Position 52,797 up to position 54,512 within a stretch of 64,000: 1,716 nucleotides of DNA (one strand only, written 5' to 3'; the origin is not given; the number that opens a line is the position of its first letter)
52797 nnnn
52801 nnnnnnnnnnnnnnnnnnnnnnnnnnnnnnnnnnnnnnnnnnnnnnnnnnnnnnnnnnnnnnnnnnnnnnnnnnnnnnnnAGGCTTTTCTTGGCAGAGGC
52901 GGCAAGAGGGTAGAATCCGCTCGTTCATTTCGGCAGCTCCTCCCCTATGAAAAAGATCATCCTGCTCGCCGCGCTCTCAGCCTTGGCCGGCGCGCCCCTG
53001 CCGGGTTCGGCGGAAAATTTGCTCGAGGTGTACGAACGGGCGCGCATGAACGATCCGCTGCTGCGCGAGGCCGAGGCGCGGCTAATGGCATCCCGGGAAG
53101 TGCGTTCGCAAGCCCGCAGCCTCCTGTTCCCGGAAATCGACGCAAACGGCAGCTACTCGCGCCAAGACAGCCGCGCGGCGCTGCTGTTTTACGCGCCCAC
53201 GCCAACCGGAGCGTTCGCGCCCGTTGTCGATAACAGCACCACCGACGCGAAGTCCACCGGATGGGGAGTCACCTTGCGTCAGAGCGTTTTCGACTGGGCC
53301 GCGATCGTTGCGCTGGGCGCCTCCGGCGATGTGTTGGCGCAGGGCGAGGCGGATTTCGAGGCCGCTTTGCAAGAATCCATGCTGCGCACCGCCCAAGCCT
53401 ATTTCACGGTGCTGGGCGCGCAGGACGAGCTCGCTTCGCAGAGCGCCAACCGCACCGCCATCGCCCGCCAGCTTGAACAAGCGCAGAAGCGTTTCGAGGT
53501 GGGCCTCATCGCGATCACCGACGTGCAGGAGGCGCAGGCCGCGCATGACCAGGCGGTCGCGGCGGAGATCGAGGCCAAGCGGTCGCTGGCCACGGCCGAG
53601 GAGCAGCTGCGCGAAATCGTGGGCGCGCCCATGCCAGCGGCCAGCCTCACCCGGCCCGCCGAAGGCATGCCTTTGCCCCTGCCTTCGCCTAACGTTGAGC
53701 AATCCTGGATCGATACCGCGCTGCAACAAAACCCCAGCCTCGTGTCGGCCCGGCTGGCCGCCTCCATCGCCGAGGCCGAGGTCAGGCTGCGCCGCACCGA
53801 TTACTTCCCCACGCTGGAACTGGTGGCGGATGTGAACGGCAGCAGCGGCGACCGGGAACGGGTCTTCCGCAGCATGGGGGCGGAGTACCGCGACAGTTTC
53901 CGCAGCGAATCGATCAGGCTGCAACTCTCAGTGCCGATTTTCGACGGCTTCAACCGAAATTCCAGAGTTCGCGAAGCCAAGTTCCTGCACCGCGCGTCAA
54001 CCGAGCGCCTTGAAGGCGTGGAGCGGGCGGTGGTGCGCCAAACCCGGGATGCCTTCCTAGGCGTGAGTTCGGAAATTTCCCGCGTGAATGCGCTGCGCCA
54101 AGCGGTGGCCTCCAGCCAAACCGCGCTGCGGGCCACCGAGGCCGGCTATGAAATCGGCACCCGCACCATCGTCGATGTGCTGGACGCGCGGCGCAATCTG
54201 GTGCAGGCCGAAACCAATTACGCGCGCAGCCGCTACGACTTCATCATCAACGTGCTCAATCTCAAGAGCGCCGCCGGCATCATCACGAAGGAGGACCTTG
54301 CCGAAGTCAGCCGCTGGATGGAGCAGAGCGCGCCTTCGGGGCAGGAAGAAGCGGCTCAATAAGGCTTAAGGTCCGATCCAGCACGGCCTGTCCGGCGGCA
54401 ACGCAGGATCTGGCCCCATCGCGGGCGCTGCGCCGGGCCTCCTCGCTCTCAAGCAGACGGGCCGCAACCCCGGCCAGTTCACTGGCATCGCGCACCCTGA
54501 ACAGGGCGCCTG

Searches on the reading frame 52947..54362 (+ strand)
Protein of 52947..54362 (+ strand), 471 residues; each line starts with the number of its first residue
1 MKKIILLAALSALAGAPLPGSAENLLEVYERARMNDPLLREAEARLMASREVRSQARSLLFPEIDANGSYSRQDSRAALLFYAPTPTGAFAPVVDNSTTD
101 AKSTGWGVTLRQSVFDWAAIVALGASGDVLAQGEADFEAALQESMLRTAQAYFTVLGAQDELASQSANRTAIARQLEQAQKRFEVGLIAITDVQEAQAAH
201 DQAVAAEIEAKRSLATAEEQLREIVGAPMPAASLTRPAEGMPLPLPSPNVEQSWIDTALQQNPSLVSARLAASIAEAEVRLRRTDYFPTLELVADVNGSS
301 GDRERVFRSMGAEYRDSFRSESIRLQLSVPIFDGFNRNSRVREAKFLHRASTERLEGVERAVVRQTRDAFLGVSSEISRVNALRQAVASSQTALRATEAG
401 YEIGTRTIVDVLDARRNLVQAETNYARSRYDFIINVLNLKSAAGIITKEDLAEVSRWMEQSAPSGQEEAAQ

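Call 41: find_encoding_contigs(protein=window:52947-54362:+, flank=10000, max_places=10)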
Protein window:52947-54362:+ (471 aa): no gene with exactly this product is on record in the collection.

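Call 67: search_protein_families(library=pfam, proteins=[window:52947-54362:+], max_evalue=0.001)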
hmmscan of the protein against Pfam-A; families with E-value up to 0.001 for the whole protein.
window:52947-54362:+ (471 aa): 1 family
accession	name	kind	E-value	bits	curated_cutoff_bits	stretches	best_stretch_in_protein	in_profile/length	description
PF02321.23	OEP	-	1.3e-61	208.1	22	2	252-443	2-186/187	Outer membrane efflux protein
